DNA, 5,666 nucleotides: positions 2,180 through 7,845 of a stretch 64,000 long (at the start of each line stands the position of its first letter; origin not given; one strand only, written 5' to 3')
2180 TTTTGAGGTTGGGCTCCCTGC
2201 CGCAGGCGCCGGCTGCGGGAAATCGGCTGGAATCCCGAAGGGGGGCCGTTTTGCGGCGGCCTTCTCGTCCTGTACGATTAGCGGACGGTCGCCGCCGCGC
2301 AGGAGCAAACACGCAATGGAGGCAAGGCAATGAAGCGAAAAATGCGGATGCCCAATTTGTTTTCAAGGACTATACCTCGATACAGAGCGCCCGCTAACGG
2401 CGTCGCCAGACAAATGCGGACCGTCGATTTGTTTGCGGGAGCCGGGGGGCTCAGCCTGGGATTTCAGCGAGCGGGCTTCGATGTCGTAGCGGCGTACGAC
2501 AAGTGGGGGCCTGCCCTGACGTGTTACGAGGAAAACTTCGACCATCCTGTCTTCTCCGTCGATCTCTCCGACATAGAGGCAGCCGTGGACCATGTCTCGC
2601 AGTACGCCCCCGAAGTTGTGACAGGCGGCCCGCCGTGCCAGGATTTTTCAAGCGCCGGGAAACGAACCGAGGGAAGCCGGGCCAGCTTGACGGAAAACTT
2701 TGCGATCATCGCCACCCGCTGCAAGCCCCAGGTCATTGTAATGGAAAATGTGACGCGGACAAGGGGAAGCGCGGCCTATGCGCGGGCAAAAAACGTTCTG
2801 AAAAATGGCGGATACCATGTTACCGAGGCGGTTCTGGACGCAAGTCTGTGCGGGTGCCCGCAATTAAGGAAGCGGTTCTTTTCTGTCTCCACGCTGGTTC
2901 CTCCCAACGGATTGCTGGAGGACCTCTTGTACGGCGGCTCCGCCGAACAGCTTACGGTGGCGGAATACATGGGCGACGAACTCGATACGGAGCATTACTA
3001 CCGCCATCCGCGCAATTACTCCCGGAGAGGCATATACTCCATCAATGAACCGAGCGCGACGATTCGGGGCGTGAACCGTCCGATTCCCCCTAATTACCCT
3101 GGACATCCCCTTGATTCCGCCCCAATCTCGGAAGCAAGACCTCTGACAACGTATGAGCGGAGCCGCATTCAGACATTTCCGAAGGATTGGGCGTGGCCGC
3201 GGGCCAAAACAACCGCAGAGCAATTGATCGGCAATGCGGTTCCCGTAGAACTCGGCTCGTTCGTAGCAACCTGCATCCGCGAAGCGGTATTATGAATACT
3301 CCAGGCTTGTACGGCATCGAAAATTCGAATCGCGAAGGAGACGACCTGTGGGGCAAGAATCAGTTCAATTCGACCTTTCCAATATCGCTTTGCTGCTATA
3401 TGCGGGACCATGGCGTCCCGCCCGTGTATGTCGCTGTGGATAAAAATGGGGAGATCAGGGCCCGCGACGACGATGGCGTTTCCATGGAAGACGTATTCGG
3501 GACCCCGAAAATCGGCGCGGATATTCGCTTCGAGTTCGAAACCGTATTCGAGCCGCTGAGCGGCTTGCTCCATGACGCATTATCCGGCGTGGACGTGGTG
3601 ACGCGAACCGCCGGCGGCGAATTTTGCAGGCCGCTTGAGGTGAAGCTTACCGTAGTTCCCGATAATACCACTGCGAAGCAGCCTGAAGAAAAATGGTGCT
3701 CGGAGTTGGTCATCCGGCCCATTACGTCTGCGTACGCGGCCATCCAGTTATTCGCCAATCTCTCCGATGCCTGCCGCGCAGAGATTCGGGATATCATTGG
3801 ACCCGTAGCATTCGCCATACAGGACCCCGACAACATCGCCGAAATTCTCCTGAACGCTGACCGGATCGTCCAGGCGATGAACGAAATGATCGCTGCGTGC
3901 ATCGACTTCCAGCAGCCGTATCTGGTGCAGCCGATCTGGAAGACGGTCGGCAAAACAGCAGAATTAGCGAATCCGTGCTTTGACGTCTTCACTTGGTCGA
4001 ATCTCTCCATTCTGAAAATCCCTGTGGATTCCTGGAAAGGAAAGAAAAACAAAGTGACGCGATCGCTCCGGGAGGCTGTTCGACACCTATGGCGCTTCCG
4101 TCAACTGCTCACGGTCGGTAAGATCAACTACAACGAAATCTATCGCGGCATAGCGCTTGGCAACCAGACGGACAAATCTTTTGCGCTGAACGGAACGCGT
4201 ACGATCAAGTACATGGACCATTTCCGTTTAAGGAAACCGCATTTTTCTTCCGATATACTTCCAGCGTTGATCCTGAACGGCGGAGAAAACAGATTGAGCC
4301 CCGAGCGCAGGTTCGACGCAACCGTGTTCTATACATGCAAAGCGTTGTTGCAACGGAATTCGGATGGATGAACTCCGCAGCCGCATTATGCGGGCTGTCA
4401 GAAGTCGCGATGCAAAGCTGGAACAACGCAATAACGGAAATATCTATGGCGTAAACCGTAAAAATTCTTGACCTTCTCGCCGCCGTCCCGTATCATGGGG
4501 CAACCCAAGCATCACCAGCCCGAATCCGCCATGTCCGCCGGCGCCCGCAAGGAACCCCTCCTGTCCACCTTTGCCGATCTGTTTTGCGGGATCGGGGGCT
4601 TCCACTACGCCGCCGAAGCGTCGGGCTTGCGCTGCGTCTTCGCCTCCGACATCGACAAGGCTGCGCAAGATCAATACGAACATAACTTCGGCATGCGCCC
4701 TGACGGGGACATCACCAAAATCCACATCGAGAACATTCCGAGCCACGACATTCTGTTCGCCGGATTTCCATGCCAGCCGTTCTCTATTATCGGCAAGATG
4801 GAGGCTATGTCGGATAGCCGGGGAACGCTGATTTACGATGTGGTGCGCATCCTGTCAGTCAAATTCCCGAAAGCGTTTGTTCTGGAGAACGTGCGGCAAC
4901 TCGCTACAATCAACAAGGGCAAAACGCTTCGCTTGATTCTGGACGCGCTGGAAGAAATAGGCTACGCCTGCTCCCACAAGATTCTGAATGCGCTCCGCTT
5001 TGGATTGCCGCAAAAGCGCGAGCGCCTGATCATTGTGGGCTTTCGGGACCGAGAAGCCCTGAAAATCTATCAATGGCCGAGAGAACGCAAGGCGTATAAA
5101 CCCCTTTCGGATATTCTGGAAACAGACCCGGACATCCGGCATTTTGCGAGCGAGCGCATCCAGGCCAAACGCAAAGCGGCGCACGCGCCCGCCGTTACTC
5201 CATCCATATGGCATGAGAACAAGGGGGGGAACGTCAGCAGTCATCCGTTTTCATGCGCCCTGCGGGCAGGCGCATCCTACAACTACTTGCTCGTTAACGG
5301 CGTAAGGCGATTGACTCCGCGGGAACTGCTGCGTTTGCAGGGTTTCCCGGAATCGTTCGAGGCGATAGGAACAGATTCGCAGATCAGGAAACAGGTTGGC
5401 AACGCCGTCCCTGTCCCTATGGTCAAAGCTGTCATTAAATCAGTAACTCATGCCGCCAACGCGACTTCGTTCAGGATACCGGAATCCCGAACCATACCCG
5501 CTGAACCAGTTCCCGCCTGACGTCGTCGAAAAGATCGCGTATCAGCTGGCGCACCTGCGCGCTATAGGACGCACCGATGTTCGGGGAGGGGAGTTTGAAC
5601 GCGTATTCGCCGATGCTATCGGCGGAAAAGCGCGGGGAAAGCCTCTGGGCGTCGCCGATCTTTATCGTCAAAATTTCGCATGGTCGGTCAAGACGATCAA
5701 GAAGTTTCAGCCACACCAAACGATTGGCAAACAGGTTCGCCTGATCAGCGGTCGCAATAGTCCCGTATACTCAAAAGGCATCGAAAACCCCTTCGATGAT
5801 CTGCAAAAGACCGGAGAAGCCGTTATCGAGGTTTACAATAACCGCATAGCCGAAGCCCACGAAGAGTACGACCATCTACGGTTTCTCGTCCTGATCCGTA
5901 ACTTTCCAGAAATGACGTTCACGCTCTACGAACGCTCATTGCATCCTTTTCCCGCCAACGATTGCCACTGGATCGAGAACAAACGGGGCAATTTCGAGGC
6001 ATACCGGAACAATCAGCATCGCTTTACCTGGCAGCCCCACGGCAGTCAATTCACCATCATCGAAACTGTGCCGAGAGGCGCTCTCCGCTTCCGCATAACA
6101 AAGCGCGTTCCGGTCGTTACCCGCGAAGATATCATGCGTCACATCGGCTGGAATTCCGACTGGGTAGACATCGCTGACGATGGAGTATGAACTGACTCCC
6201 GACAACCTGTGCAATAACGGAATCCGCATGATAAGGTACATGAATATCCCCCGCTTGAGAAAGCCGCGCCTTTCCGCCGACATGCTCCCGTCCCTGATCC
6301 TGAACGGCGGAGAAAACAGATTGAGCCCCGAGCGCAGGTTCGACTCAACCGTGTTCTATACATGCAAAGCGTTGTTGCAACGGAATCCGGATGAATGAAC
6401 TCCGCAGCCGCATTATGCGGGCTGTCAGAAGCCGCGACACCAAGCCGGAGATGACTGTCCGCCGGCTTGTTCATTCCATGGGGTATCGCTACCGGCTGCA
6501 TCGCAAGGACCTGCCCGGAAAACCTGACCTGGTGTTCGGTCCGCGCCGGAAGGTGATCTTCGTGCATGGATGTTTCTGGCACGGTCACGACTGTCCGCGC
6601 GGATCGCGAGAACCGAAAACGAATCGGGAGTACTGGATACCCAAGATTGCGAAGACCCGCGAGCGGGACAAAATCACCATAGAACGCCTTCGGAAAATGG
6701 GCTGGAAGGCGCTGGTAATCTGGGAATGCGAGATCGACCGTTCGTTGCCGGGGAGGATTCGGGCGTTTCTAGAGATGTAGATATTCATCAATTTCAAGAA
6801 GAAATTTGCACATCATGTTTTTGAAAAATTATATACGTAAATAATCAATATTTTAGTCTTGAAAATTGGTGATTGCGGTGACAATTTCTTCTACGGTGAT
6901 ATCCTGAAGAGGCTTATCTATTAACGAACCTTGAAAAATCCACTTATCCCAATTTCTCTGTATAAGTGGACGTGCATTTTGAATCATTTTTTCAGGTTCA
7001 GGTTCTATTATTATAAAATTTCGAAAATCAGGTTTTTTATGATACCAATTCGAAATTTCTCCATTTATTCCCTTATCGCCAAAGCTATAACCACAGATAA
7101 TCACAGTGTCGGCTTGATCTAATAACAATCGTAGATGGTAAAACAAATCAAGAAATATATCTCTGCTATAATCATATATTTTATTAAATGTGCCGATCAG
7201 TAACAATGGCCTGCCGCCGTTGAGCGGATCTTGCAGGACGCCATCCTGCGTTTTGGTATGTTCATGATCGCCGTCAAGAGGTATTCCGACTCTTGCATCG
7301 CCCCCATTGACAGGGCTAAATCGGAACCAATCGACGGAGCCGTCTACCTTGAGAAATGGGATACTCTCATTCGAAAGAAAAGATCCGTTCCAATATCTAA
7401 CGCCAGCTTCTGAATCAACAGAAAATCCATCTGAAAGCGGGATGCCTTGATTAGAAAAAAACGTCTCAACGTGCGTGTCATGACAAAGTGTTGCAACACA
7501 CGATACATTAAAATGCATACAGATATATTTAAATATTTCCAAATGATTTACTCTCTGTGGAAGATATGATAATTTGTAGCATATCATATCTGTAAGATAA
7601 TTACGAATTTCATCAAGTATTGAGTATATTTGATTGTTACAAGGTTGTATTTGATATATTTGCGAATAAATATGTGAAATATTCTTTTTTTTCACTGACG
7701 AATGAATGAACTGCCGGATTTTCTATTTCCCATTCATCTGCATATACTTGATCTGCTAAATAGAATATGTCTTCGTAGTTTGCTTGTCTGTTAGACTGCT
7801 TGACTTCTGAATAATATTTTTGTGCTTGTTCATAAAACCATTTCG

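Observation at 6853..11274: Candidate composite defence module: C5-MTase, then GHKL(MORC-like) ATPase-nuclease fusion, then SIR2-like protein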

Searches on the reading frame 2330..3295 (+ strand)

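Call 3: search_protein_families(library=pfam, proteins=[window:2330-3295:+], max_evalue=0.01)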
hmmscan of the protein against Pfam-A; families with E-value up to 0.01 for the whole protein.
window:2330-3295:+ (321 aa): 1 family
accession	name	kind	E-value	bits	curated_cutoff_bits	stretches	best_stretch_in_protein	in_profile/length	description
PF00145.23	DNA_methylase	-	1.1e-53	183.3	22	1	29-316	1-322/324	C-5 cytosine-specific DNA methylase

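Call 4: search_protein_families(library=padloc, proteins=[window:2330-3295:+], max_evalue=0.01)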
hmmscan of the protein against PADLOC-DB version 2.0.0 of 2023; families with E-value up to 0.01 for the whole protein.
window:2330-3295:+ (321 aa): 61 families (the best 25 are shown)
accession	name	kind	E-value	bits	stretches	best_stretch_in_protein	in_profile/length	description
PDLC03270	MTase_II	-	1.8e-116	386.5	1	29-317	1-291/309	Type II methyltransferase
PDLC03378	MTase_II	-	8.1e-52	174.6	2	28-187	2-166/344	Type II methyltransferase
PDLC03234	MTase_II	-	1.3e-49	167.4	2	26-188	2-174/375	Type II methyltransferase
PDLC00033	DruM2|DruM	-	6e-48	162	2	21-186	14-188/368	DNA cytosine methylase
PDLC03272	MTase_II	-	5.1e-43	145.7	2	26-186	72-233/407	Type II methyltransferase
PDLC00026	DruM2|DruM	-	1e-41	141.6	2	26-187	2-166/336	DNA cytosine methylase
PDLC03326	MTase_II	-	1.2e-40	138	2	27-185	3-172/412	Type II methyltransferase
PDLC03237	MTase_II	-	6.9e-34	114.9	2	24-188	789-968/1036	Type II methyltransferase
PDLC00027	DruM2|DruM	-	2.6e-33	113.9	2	28-186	11-169/361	DNA cytosine methylase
PDLC02650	DrmMII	-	4.4e-32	109.5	2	27-142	7-134/435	DrmMII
PDLC03307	MTase_II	-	4.6e-29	99.8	2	29-142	1-112/382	Type II methyltransferase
PDLC00031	DruM2|DruM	-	3.3e-28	96.8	2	28-186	11-169/361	DNA cytosine methylase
PDLC00030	DruM2|DruM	-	1.3e-27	95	2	28-184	5-180/380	DNA cytosine methylase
PDLC02649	DrmMII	-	2.4e-27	93.9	3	81-183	103-214/422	DrmMII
PDLC03731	oMTase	-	5.5e-25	86.1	1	29-305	14-306/326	orphan methyltransferase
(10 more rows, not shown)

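Call 5: search_protein_families(library=ncbifam, proteins=[window:2330-3295:+], max_evalue=0.01)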
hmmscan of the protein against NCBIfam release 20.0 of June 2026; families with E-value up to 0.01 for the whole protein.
window:2330-3295:+ (321 aa): 2 families
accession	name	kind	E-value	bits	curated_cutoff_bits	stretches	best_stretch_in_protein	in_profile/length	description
TIGR00675.1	dcm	superfamily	3.2e-38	132.2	100.65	2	32-188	2-160/329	DNA (cytosine-5-)-methyltransferase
NF007772.0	PRK10458.1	subfamily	1.6e-05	23.7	710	1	19-113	79-189/472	DNA cytosine methylase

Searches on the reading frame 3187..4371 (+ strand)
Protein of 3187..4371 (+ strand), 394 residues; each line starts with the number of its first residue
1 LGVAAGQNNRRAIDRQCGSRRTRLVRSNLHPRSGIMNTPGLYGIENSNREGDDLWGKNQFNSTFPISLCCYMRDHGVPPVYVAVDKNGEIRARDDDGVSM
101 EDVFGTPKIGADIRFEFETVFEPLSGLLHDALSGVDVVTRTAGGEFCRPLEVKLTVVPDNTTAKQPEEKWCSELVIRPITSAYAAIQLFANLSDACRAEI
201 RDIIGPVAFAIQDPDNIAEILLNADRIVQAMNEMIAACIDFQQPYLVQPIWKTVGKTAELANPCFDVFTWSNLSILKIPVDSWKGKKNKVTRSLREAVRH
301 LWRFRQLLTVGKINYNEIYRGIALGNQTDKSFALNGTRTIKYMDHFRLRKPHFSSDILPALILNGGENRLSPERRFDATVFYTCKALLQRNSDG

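Call 3: search_protein_families(library=pfam, proteins=[window:3187-4371:+], max_evalue=0.01)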
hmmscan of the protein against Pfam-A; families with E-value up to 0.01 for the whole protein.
window:3187-4371:+ (394 aa): 1 family
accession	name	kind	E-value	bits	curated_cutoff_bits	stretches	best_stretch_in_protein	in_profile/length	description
PF09519.16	RE_HindVP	-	8.6e-86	288.4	25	1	55-383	1-328/332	HindVP restriction endonuclease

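Call 4: search_protein_families(library=padloc, proteins=[window:3187-4371:+], max_evalue=0.01)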
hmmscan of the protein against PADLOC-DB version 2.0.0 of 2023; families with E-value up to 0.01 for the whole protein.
window:3187-4371:+ (394 aa): 1 family
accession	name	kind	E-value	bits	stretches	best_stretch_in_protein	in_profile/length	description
PDLC03484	REase_II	-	1.7e-81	272.1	1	36-385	5-366/374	Type II restriction enzyme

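Call 5: search_protein_families(library=ncbifam, proteins=[window:3187-4371:+], max_evalue=0.01)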
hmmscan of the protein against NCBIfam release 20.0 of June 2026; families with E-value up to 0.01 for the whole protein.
window:3187-4371:+ (394 aa): 0 families

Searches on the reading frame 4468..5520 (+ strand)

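Call 3: search_protein_families(library=pfam, proteins=[window:4468-5520:+], max_evalue=0.01)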
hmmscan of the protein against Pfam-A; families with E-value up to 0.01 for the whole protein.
window:4468-5520:+ (350 aa): 1 family
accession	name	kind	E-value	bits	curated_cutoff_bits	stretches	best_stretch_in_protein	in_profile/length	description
PF00145.23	DNA_methylase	-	3e-84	283.6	22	1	34-326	2-322/324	C-5 cytosine-specific DNA methylase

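Call 4: search_protein_families(library=padloc, proteins=[window:4468-5520:+], max_evalue=0.01)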
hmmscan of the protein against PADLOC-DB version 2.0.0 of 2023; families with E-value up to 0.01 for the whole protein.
window:4468-5520:+ (350 aa): 61 families (the best 25 are shown)
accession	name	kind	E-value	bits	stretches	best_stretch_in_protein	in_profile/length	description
PDLC03272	MTase_II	-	5.6e-98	326.7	1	30-333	72-393/407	Type II methyltransferase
PDLC03378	MTase_II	-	4.4e-71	237.9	1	35-331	5-331/344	Type II methyltransferase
PDLC02653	DrmMII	-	5.1e-66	220.9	2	34-234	6-212/333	DrmMII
PDLC03242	MTase_II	-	2.6e-64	215.6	1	33-325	101-394/409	Type II methyltransferase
PDLC03361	MTase_II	-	3.7e-63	211.9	1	34-328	88-435/455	Type II methyltransferase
PDLC03217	MTase_II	-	7.1e-61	204.5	2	33-193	385-545/703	Type II methyltransferase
PDLC03234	MTase_II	-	1.3e-56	190.5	2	34-225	6-207/375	Type II methyltransferase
PDLC00026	DruM2|DruM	-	8e-52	174.9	1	37-336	9-324/336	DNA cytosine methylase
PDLC03716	oMTase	-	1.2e-50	170.6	1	34-199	40-205/349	orphan methyltransferase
PDLC03326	MTase_II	-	2.1e-50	170.1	2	36-216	8-199/412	Type II methyltransferase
PDLC00034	DruM2|DruM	-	8.5e-46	154.3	2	34-193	9-187/457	DNA cytosine methylase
PDLC00027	DruM2|DruM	-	1.9e-45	153.8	2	37-209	16-187/361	DNA cytosine methylase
PDLC00031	DruM2|DruM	-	2.2e-45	153.3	2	37-208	16-186/361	DNA cytosine methylase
PDLC03269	MTase_II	-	2.3e-45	153.5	2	35-219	6-192/437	Type II methyltransferase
PDLC00033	DruM2|DruM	-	7.2e-45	151.8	2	34-195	23-193/368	DNA cytosine methylase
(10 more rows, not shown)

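Call 5: search_protein_families(library=ncbifam, proteins=[window:4468-5520:+], max_evalue=0.01)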
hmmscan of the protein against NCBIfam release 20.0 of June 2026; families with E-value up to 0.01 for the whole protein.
window:4468-5520:+ (350 aa): 2 families
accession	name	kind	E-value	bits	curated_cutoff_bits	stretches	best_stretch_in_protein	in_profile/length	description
TIGR00675.1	dcm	superfamily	1.9e-83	280.8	100.65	2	35-223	1-197/329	DNA (cytosine-5-)-methyltransferase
NF007772.0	PRK10458.1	subfamily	2.4e-41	141.8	710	3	85-198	162-292/472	DNA cytosine methylase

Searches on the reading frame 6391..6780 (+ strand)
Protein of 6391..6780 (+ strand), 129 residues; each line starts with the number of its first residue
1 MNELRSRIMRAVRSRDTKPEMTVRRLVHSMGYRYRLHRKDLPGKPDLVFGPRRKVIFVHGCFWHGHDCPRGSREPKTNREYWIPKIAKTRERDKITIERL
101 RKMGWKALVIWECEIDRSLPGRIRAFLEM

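Call 3: search_protein_families(library=pfam, proteins=[window:6391-6780:+], max_evalue=0.01)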
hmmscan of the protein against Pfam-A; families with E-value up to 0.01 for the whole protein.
window:6391-6780:+ (129 aa): 1 family
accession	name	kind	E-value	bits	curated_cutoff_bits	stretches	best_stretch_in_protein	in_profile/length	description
PF03852.21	Vsr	-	1.2e-30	105.6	27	1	3-69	7-73/74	DNA mismatch endonuclease Vsr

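Call 4: search_protein_families(library=padloc, proteins=[window:6391-6780:+], max_evalue=0.01)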
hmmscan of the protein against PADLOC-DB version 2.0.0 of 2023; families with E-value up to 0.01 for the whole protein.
window:6391-6780:+ (129 aa): 1 family
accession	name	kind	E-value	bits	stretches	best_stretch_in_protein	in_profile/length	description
PDLC03397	Vsr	-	5.6e-30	102.5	1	4-115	9-119/156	Type II nicking endonuclease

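Call 5: search_protein_families(library=ncbifam, proteins=[window:6391-6780:+], max_evalue=0.01)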
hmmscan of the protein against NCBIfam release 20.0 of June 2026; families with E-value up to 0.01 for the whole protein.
window:6391-6780:+ (129 aa): 1 family
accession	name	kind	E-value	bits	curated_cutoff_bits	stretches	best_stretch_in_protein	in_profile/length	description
TIGR00632.1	vsr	subfamily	3.5e-46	156.4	97.85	1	3-114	8-119/119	DNA mismatch endonuclease Vsr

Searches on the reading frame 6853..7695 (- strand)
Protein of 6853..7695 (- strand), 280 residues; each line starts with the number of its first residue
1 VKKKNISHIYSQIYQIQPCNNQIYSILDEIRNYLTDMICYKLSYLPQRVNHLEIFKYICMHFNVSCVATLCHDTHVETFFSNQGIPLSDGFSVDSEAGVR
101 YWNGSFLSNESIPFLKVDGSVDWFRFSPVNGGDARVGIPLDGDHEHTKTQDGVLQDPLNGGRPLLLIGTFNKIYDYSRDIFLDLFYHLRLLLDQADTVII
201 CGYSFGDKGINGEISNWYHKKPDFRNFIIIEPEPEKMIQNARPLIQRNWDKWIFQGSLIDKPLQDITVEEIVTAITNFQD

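Call 3: search_protein_families(library=pfam, proteins=[window:6853-7695:-], max_evalue=0.01)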
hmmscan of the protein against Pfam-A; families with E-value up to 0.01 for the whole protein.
window:6853-7695:- (280 aa): 1 family
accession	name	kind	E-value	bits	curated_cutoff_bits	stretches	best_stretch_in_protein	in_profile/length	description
PF13289.12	SIR2_2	-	0.0025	18.4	24.5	0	188-238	77-125/141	SIR2-like domain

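Call 4: search_protein_families(library=padloc, proteins=[window:6853-7695:-], max_evalue=0.01)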
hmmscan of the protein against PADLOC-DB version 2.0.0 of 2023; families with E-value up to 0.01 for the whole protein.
window:6853-7695:- (280 aa): 13 families
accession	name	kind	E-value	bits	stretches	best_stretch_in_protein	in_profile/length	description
PDLC02414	Aga_SIR2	-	1.7e-12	45.3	1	67-237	121-264/313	-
PDLC04088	SIR2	-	8.4e-11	39.6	1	68-223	177-319/390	-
PDLC02408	Aga_SIR2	-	1.9e-08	31.8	1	60-240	143-296/343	Class II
PDLC04093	SIR2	-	3.3e-07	27.6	1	174-228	246-302/395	-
PDLC04081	SIR2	-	1.4e-05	22.5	1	16-239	87-306/345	-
PDLC04092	SIR2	-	1.8e-05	22.2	1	54-126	108-178/318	-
PDLC04084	SIR2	-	9.1e-05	19.9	1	181-248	293-360/414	-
PDLC04087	SIR2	-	0.00077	16.4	1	70-220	138-276/343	-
PDLC04096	SIR2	-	0.00089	16.8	0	108-126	69-87/230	-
PDLC04090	SIR2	-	0.0012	16.1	1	188-245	310-365/426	-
PDLC04078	SIR2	-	0.0015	16.3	0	110-126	12-28/171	-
PDLC04075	SIR2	-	0.0022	14.8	0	180-229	296-345/414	-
PDLC04094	SIR2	-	0.0023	15.2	0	174-216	237-281/399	-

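Call 5: search_protein_families(library=ncbifam, proteins=[window:6853-7695:-], max_evalue=0.01)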
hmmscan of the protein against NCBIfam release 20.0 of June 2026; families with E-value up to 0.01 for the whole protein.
window:6853-7695:- (280 aa): 0 families
